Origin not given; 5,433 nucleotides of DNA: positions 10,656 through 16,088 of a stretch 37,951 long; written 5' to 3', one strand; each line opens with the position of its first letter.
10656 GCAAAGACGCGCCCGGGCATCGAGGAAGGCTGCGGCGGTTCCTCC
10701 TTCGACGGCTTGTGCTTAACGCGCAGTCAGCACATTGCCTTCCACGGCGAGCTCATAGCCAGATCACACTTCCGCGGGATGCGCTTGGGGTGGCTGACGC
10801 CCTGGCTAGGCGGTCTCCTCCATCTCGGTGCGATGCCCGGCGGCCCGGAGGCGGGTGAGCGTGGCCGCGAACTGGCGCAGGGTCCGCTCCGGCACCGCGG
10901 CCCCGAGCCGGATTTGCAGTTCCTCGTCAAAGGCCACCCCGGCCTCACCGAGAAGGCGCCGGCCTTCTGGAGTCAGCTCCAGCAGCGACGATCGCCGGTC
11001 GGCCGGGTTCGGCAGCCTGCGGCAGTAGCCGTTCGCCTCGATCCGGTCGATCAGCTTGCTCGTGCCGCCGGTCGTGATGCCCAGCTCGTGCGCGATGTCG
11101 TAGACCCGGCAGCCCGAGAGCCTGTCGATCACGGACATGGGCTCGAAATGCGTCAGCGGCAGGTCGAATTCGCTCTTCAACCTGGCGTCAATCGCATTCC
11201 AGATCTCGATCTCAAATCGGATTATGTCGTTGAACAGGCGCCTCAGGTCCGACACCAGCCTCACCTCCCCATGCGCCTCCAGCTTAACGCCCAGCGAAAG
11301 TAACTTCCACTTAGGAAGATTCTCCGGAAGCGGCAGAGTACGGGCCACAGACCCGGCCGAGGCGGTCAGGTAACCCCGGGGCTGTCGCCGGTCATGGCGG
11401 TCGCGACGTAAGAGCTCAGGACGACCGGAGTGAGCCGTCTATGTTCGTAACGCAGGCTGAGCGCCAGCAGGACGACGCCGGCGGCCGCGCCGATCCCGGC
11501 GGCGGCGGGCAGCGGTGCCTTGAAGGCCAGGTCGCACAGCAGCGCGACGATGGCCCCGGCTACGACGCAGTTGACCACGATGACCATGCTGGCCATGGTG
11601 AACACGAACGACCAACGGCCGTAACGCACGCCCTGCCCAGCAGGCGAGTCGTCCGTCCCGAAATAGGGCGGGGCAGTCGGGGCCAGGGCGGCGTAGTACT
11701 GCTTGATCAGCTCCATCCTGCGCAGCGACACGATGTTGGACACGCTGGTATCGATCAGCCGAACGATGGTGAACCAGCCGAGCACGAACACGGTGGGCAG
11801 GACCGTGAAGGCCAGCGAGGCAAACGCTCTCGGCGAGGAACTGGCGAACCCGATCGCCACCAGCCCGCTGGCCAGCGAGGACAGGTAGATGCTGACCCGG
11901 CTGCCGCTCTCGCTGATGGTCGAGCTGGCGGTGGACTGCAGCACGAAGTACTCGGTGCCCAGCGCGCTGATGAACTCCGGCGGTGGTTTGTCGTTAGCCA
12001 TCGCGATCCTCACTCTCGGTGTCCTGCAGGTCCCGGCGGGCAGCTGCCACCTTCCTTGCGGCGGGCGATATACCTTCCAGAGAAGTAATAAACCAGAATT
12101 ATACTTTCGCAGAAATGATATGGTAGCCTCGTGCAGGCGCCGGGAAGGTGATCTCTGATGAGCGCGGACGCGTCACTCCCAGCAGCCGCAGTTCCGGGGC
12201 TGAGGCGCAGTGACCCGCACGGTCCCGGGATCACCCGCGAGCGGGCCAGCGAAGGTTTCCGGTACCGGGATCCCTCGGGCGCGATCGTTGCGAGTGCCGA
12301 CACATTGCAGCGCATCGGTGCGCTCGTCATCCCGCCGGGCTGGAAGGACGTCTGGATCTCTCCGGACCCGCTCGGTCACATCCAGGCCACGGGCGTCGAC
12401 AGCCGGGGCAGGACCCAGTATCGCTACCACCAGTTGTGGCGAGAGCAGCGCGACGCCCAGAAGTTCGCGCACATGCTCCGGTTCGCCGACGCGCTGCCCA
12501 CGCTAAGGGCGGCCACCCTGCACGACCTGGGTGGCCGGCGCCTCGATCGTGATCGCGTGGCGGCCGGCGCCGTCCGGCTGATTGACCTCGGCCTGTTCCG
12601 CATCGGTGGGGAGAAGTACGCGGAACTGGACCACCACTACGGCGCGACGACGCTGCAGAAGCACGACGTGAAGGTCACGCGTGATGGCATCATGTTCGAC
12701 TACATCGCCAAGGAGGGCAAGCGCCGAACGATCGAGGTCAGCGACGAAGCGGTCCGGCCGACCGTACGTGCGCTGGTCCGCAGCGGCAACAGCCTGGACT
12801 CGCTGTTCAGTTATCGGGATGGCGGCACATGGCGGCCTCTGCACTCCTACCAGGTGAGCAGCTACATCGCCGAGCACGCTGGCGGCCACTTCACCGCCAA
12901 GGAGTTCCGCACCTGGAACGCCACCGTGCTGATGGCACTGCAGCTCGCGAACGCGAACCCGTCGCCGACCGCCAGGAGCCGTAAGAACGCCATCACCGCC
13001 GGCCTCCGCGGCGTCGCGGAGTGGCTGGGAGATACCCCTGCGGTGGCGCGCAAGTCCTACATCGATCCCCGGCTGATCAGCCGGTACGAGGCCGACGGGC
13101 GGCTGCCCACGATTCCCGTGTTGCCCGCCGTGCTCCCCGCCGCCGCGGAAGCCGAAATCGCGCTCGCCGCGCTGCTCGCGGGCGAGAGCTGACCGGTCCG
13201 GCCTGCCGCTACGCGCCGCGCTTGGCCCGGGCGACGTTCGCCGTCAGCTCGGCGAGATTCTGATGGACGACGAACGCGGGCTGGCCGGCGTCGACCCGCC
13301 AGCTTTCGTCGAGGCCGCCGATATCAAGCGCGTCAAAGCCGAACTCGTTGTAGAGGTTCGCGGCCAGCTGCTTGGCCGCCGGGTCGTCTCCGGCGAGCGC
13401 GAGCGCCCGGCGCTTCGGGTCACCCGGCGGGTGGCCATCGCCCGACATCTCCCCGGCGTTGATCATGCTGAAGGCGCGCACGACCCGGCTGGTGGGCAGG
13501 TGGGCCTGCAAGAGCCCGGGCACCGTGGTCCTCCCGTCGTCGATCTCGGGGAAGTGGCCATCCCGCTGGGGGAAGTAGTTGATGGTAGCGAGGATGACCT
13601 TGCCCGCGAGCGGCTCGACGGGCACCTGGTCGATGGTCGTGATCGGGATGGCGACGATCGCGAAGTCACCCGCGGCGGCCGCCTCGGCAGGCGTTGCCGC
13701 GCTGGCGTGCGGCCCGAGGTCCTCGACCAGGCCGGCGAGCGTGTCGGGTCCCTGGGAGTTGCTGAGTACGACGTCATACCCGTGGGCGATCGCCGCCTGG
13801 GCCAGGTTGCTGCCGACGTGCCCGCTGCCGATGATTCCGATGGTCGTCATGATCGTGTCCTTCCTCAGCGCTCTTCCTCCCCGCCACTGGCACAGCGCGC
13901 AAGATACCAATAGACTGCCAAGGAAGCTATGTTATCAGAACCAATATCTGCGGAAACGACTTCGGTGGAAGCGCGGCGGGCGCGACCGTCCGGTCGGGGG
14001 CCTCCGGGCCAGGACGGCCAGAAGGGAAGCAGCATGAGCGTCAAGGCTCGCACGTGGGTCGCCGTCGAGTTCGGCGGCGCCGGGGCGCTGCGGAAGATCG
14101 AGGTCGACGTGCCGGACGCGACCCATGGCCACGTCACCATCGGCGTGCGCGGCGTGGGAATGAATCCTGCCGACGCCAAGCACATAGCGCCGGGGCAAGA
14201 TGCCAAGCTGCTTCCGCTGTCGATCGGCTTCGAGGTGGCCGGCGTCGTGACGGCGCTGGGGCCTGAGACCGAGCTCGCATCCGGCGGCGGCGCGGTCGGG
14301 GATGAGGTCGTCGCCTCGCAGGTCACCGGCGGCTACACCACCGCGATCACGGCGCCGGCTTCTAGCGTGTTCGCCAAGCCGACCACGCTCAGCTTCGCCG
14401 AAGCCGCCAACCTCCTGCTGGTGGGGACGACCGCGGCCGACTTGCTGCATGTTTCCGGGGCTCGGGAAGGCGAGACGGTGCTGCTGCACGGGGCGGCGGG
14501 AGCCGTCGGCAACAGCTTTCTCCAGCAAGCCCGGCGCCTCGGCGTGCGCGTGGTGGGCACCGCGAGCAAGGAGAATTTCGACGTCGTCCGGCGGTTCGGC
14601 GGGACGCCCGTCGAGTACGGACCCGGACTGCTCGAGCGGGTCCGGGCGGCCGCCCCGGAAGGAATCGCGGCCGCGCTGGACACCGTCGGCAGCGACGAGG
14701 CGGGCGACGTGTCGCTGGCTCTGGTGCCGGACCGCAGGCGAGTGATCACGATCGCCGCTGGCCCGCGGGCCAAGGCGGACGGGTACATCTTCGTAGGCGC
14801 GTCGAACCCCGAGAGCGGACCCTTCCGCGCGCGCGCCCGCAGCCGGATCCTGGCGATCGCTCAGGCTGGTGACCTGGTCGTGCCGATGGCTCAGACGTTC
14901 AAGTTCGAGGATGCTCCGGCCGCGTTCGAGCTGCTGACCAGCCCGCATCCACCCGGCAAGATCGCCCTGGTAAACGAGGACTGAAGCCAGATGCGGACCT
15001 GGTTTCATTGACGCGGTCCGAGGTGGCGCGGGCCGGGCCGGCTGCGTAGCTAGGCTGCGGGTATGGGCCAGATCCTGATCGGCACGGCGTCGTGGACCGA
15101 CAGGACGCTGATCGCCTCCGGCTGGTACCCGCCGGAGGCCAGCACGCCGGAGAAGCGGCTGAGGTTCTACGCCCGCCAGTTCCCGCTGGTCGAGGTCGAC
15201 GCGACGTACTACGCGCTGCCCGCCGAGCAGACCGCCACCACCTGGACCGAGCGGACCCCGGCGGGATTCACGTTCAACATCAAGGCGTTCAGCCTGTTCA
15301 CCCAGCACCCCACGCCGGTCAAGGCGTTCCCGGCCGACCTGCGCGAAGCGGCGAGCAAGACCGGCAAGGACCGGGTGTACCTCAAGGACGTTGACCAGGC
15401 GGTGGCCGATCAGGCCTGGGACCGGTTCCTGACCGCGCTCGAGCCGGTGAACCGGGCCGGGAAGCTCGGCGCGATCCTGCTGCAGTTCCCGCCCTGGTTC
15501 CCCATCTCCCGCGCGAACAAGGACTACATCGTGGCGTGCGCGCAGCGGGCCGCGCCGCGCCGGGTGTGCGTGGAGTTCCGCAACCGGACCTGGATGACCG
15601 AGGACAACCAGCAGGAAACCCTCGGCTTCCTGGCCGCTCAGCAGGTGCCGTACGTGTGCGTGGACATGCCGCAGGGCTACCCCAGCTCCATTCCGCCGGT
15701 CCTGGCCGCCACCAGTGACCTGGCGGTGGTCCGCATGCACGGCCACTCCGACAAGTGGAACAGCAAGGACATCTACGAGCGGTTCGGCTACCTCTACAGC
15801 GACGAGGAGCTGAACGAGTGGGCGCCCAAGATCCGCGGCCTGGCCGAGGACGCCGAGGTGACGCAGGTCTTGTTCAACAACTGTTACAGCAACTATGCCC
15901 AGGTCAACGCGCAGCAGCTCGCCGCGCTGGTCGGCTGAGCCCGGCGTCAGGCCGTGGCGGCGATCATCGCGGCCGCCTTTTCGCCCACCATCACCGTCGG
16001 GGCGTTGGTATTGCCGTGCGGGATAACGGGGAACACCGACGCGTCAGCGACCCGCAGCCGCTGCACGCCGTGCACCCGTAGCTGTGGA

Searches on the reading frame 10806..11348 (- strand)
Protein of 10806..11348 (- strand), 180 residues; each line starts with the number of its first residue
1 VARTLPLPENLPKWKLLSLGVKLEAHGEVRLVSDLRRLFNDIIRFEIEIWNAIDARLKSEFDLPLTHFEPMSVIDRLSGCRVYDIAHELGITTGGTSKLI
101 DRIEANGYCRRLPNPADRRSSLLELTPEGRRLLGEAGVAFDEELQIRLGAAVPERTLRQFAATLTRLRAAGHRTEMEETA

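Call 71: search_protein_families(library=pfam, proteins=[window:10806-11348:-], max_evalue=0.0001)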
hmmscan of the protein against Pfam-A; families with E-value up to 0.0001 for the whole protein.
window:10806-11348:- (180 aa): 2 families
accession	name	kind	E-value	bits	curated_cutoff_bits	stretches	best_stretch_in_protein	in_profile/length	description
PF01047.28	MarR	-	7.7e-10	39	24.6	1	64-120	2-58/59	MarR family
PF12802.13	MarR_2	-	1.3e-07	32.1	27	1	62-120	2-61/61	MarR family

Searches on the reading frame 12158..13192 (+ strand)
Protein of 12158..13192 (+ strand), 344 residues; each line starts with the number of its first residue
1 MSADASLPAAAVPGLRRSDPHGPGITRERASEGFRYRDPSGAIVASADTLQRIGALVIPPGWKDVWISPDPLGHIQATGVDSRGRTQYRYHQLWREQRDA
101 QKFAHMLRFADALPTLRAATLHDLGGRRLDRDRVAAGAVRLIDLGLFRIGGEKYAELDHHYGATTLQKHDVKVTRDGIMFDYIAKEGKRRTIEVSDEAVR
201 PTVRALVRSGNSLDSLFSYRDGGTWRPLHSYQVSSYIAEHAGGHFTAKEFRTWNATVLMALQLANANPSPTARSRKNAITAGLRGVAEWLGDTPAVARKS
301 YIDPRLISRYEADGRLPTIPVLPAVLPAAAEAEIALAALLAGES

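Call 10: search_protein_families(library=pfam, proteins=[window:12158-13192:+], max_evalue=0.001)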
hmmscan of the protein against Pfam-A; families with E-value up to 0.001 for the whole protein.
window:12158-13192:+ (344 aa): 2 families
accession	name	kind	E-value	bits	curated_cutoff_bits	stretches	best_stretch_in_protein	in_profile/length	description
PF01028.25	Topoisom_I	-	7.9e-29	101.1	23.7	1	94-300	4-202/228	Eukaryotic DNA topoisomerase I, catalytic core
PF21338.2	Top1B_N_bact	-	8.2e-23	80.3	27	1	33-81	1-49/49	Bacterial DNA topoisomerase IB, N-terminal domain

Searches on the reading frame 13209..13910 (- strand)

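Call 10: search_protein_families(library=pfam, proteins=[window:13209-13910:-], max_evalue=0.001)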
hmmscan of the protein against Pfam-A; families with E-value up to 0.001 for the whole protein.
window:13209-13910:- (233 aa): 4 families
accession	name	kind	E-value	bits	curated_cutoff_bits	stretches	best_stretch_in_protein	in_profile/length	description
PF03807.23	F420_oxidored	-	1.1e-14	55.2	21.6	1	23-111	1-93/94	NADP oxidoreductase coenzyme F420-dependent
PF03446.21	NAD_binding_2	-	8e-05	23.1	21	1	23-89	1-64/161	NAD binding domain of 6-phosphogluconate dehydrogenase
PF02826.25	2-Hacid_dh_C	-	0.00013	21.8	25.1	1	12-91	27-102/178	D-isomer specific 2-hydroxyacid dehydrogenase, NAD binding domain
PF22660.2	RS_preATP-grasp-like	-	0.00014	22.7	27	1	21-99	1-76/98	Ribonucleotide synthetase preATP-grasp domain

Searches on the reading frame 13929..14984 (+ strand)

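Call 10: search_protein_families(library=pfam, proteins=[window:13929-14984:+], max_evalue=0.001)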
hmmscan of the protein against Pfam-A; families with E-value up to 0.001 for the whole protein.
window:13929-14984:+ (351 aa): 3 families
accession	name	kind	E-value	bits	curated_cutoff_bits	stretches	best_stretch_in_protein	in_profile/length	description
PF13602.12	ADH_zinc_N_2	-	1.9e-09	39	27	1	239-347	17-134/134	Zinc-binding dehydrogenase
PF08240.17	ADH_N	-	1.5e-08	35.3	23.5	1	67-149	3-101/104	Alcohol dehydrogenase GroES-like domain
PF00107.32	ADH_zinc_N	-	3.5e-06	27.4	31.8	1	192-280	1-92/129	Zinc-binding dehydrogenase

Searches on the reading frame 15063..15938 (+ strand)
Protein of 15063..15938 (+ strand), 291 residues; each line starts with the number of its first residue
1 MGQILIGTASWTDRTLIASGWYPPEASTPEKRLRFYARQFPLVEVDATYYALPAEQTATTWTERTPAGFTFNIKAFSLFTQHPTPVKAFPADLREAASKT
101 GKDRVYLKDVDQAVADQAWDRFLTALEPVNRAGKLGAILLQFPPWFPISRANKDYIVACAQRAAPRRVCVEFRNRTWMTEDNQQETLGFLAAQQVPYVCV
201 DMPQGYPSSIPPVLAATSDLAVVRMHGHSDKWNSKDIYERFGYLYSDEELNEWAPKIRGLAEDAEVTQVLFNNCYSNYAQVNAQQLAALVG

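Call 10: search_protein_families(library=pfam, proteins=[window:15063-15938:+], max_evalue=0.001)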
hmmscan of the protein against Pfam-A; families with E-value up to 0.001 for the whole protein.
window:15063-15938:+ (291 aa): 1 family
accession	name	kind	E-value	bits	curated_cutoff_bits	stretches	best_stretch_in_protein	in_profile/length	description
PF01904.24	DUF72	-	7.1e-61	206.5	25.3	1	22-288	1-216/217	Protein of unknown function DUF72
